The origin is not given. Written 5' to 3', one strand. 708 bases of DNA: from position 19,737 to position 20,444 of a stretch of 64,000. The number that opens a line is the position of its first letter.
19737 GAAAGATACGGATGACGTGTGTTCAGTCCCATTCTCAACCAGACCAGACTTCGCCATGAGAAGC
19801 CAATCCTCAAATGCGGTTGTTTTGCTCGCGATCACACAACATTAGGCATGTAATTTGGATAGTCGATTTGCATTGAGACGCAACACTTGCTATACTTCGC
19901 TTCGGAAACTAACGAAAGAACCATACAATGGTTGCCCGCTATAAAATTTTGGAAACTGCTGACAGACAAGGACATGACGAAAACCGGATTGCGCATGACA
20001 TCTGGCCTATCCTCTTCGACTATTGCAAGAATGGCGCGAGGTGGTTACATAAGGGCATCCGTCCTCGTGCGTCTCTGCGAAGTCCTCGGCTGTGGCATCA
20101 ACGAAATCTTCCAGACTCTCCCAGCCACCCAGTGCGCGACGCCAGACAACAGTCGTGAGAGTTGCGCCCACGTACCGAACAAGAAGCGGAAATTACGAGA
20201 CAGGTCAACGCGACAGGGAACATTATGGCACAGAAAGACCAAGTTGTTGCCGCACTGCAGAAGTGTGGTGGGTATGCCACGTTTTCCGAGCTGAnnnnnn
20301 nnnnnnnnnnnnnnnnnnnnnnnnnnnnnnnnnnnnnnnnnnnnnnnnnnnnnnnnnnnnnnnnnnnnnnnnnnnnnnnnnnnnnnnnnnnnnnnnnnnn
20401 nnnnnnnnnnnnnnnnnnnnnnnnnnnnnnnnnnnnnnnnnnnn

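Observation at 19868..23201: Non-canonical RM-like cassette: HTH + HARE-HTH/nuclease-like protein + atypical methyltransferase + PD-ExK nuclease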

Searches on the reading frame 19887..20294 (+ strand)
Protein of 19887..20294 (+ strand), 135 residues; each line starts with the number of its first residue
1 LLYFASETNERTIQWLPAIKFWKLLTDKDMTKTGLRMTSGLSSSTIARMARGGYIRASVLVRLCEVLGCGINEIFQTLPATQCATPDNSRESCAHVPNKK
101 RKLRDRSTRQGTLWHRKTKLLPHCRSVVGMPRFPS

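Call 3: search_protein_families(library=pfam, proteins=[window:19887-20294:+], max_evalue=0.1)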
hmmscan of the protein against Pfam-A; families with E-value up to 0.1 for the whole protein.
window:19887-20294:+ (135 aa): 3 families
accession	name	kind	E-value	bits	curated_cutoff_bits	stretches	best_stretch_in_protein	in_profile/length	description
PF13443.12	HTH_26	-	2e-11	44.4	22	1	20-76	1-59/63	Cro/C1-type HTH DNA-binding domain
PF01381.28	HTH_3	-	0.00087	19.7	23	1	28-74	8-55/55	Helix-turn-helix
PF13560.12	HTH_31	-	0.0057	17.4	27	1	31-70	16-57/64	Helix-turn-helix domain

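Call 4: search_protein_families(library=ncbifam, proteins=[window:19887-20294:+], max_evalue=0.1)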
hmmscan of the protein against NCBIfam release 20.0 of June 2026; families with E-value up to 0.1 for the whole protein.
window:19887-20294:+ (135 aa): 1 family
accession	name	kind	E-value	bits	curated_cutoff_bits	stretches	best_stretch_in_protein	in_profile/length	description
NF000090.1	trans_reg_VanU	equivalog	7.4e-14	51.7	150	1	20-92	7-75/75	glycopeptide resistance transcriptional regulator VanU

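Call 5: search_protein_families(library=padloc, proteins=[window:19887-20294:+], max_evalue=0.1)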
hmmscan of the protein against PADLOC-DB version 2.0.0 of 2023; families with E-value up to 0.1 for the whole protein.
window:19887-20294:+ (135 aa): 1 family
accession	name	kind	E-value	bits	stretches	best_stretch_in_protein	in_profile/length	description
PDLC03951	RmrA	-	0.026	11.5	1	25-80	17-73/400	-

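Call 77: find_homologous_proteins(query=window:19932-20294:+, max_evalue=0.001)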
Query window:19932-20294:+ (120 aa): 1 proteins with E <= 0.001 among 2 candidates.
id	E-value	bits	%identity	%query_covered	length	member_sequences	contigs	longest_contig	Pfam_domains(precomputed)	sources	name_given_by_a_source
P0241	6.1e-76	270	100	100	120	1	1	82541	PF13443.13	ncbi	ncbi:MAG: helix-turn-helix domain-containing protein [Kiritimatiellia bacterium]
